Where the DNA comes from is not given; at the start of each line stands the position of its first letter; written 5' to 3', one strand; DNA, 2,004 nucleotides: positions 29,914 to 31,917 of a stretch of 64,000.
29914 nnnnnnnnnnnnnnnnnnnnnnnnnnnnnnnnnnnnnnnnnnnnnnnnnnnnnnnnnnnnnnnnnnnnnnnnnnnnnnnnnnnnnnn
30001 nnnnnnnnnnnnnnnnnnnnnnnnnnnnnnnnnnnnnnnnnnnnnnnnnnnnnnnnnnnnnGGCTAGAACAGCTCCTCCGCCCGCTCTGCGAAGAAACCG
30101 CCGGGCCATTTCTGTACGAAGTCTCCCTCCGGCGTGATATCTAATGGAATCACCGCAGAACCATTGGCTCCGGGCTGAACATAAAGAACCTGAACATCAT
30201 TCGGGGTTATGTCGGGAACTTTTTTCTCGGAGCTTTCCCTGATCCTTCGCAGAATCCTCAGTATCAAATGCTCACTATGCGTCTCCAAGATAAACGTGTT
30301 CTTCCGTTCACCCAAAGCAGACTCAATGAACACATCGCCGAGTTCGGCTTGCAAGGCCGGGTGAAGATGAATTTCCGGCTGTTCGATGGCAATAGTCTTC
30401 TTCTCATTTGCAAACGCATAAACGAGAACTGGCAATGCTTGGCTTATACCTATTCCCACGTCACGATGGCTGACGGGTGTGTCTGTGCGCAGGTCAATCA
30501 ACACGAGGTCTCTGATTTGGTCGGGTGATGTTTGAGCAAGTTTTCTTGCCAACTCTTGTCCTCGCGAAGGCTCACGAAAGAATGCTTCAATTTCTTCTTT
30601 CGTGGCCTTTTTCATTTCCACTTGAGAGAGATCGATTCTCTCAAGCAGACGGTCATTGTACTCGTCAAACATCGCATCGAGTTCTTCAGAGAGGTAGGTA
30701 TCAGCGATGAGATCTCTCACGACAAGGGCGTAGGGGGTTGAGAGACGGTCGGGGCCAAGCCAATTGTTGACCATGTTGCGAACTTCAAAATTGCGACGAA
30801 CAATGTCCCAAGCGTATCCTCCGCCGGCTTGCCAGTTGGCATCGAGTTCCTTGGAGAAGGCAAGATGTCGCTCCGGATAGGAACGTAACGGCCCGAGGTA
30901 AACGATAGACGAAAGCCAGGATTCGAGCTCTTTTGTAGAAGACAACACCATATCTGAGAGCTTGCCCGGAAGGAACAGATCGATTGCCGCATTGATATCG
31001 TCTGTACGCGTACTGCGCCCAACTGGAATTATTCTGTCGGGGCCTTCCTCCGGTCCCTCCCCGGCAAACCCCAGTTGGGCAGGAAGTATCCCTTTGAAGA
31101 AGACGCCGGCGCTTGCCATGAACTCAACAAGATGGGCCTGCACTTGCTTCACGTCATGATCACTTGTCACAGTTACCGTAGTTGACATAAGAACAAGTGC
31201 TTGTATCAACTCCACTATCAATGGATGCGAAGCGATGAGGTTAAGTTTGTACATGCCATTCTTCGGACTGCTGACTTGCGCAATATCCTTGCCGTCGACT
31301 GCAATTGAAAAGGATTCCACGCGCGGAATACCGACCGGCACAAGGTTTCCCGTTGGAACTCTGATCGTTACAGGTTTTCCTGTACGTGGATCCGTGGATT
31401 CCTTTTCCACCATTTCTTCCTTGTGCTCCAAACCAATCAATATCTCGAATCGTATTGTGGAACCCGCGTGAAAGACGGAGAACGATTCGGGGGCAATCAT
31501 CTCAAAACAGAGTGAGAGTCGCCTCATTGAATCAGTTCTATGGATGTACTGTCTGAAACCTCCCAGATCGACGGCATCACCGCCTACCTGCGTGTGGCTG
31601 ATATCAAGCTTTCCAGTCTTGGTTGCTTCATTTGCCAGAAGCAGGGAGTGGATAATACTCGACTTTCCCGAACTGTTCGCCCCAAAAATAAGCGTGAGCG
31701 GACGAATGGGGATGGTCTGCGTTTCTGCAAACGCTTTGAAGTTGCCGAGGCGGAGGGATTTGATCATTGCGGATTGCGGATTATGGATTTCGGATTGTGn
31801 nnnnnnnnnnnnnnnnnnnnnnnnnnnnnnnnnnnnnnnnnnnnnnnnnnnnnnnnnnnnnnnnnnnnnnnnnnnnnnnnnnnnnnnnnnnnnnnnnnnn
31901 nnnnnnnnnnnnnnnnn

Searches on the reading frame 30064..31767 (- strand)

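Call 55: search_protein_families(library=pfam, proteins=[window:30064-31767:-], max_evalue=0.01)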
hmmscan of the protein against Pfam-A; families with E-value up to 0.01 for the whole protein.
window:30064-31767:- (567 aa): 6 families
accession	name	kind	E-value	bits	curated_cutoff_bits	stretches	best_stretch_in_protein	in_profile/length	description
PF13175.12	AAA_15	-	4.5e-24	86.2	32.1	2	357-502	232-374/374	AAA ATPase domain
PF13304.12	AAA_21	-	2e-17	64.6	27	1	284-501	134-302/304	AAA domain, putative AbiEii toxin, Type IV TA system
PF02463.25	SMC_N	-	1.7e-06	28.1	40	1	1-45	1-49/220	RecF/RecN/SMC N terminal domain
PF13476.12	AAA_23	-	3.7e-06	28.2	27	1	4-45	1-42/201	AAA domain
PF13555.12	AAA_29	-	6e-05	23.2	27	1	3-45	2-48/61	P-loop containing region of AAA domain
PF12476.13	DUF3696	-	0.00014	22.5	22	1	520-561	1-44/52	Protein of unknown function (DUF3696)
